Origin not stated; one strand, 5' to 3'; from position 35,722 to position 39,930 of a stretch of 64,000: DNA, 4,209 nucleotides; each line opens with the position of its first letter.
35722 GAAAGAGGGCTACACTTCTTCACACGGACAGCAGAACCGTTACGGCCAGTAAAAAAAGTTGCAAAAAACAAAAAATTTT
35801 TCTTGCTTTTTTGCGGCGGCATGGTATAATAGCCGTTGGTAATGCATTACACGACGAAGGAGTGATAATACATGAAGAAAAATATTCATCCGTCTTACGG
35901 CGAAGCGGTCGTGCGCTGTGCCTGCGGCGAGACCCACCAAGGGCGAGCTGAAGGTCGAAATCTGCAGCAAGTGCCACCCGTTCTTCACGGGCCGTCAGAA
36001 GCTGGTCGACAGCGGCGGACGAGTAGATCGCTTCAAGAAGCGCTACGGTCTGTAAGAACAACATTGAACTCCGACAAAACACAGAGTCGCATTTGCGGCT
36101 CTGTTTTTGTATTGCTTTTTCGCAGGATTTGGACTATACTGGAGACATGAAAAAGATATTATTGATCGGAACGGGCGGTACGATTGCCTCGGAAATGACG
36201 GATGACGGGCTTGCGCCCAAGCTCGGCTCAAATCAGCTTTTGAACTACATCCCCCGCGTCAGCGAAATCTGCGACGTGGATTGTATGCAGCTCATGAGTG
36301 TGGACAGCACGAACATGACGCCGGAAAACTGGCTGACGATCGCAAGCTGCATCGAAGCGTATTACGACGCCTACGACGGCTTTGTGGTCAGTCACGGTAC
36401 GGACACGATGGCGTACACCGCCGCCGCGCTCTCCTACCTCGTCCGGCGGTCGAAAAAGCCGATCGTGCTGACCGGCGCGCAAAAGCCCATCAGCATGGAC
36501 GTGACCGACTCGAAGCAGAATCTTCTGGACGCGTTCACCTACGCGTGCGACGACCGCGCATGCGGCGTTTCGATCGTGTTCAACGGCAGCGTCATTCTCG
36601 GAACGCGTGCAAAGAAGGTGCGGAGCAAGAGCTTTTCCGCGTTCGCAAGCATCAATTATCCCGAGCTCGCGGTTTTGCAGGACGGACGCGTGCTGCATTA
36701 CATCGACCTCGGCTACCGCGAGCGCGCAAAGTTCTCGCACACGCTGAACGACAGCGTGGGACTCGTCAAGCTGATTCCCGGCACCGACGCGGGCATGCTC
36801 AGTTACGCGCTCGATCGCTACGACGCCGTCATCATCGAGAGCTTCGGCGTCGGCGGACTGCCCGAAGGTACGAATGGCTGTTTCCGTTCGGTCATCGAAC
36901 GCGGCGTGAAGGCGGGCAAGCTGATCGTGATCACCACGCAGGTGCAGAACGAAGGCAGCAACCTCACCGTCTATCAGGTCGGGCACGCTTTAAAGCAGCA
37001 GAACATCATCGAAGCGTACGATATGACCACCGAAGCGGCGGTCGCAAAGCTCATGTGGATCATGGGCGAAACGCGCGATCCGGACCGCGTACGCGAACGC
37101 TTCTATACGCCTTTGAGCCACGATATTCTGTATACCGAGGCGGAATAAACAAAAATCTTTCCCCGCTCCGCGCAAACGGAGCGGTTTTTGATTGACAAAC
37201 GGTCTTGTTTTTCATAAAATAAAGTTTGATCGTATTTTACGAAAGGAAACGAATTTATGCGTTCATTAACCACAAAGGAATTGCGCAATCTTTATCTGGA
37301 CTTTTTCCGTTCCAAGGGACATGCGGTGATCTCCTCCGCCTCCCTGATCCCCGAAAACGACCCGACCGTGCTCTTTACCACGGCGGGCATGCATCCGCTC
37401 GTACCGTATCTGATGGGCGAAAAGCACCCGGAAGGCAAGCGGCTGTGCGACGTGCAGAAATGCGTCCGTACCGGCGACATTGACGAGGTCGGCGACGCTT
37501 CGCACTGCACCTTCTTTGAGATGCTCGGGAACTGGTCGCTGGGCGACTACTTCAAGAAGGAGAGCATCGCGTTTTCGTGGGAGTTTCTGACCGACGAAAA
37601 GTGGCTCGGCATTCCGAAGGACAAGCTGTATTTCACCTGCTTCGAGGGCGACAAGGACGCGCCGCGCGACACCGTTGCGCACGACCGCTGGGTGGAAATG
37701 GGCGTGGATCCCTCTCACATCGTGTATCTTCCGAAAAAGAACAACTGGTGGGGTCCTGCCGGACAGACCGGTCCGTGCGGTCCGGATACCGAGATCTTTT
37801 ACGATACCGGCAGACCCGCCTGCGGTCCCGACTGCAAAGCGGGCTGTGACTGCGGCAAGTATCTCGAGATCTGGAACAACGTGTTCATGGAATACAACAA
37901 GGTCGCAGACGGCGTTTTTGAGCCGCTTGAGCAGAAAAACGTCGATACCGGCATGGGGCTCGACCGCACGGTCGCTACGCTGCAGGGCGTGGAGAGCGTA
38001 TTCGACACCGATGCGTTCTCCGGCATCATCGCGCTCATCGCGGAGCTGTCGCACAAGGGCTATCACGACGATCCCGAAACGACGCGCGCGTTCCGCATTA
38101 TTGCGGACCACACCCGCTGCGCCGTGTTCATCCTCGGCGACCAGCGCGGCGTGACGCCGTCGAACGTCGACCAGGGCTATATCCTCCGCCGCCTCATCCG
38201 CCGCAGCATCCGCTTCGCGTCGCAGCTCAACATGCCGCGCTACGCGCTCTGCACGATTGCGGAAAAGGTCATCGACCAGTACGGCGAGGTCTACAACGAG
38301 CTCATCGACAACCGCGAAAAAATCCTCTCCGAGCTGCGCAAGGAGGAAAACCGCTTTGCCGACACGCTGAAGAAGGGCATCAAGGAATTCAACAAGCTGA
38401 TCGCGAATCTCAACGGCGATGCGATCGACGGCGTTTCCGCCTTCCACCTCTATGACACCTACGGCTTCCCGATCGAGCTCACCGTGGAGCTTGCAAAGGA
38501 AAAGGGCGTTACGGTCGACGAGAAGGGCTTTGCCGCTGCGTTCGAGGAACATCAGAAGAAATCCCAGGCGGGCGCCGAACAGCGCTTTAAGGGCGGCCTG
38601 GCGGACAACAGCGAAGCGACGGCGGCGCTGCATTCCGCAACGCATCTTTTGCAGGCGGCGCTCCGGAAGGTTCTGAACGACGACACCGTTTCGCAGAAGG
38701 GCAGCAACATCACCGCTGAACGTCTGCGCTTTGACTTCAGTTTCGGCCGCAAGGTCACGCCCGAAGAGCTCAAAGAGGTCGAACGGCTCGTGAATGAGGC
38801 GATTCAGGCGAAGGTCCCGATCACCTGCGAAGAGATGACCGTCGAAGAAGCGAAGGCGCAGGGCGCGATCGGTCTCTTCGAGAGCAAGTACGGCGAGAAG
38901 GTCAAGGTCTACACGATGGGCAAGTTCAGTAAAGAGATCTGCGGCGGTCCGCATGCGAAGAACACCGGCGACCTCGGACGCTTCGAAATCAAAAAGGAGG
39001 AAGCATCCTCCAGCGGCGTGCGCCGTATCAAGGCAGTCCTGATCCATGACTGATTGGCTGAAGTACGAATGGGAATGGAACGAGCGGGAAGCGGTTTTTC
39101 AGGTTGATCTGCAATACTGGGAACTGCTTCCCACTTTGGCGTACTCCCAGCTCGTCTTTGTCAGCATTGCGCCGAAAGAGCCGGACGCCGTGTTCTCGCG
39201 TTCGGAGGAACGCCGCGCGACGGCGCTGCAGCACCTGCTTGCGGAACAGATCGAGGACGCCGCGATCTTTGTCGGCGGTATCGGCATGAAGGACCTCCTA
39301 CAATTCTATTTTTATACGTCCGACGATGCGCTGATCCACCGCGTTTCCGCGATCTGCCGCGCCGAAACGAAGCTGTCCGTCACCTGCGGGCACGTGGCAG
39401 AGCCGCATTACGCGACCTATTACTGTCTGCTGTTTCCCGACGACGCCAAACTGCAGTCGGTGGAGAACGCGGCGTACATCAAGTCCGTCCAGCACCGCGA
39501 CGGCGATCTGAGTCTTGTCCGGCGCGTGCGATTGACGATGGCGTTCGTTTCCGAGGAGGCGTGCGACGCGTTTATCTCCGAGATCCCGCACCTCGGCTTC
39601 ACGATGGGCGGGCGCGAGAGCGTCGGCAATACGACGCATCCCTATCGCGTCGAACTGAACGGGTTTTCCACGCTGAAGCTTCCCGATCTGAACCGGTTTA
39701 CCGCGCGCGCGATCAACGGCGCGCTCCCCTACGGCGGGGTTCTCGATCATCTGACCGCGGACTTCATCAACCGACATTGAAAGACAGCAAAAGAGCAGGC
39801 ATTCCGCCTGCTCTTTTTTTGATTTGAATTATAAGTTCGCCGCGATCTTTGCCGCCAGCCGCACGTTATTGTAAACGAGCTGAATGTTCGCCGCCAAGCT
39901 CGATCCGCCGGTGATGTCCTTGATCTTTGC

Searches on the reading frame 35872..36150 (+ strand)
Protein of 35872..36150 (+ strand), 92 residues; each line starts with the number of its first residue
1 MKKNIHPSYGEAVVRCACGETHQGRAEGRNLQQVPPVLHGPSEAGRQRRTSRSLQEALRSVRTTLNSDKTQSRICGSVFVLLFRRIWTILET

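Call 45: find_encoding_contigs(protein=window:35872-36150:+, flank=10000, max_places=10)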
Protein window:35872-36150:+ (92 aa): no gene with exactly this product is on record in the collection.

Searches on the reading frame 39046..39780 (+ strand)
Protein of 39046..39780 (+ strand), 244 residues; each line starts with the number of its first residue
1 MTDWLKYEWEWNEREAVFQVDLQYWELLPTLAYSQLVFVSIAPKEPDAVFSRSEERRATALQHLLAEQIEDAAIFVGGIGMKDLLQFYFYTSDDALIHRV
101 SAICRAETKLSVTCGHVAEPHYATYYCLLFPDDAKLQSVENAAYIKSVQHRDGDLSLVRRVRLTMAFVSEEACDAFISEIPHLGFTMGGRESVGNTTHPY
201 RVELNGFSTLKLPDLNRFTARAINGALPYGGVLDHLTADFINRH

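Call 18: find_encoding_contigs(protein=window:39046-39780:+, flank=10000, max_places=10)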
Protein window:39046-39780:+ (244 aa): 8 contigs read that carry it; 7 places shown.
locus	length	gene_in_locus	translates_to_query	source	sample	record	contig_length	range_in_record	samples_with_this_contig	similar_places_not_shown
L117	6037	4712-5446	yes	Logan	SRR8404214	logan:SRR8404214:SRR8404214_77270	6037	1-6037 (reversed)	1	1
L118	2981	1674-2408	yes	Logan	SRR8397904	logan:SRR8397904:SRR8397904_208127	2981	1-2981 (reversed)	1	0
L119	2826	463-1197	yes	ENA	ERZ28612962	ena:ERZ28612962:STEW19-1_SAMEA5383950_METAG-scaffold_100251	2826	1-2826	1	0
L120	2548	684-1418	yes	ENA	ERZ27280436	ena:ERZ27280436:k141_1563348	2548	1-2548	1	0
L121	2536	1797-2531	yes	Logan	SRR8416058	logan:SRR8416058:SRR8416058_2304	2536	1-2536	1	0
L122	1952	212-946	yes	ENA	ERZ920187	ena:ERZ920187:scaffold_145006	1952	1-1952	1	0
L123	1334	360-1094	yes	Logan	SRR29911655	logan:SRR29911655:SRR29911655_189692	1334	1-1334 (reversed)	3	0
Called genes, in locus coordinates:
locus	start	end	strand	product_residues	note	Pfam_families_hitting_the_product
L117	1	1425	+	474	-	?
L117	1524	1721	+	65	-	PF01197:Ribosomal_L31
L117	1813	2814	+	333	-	PF00710:Asparaginase, PF17763:Asparaginase_C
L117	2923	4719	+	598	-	PF01411:tRNA-synt_2c, PF07973:tRNA_SAD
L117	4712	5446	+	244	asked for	PF05117:DUF695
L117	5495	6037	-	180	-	?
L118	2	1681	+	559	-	?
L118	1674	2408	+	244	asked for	PF05117:DUF695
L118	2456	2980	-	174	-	?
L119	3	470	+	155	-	?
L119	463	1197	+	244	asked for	PF05117:DUF695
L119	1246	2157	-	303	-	PF04227:Indigoidine_A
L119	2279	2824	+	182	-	?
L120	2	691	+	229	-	?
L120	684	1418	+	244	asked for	PF05117:DUF695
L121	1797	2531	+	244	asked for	PF05117:DUF695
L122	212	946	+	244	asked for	PF05117:DUF695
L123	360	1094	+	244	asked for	PF05117:DUF695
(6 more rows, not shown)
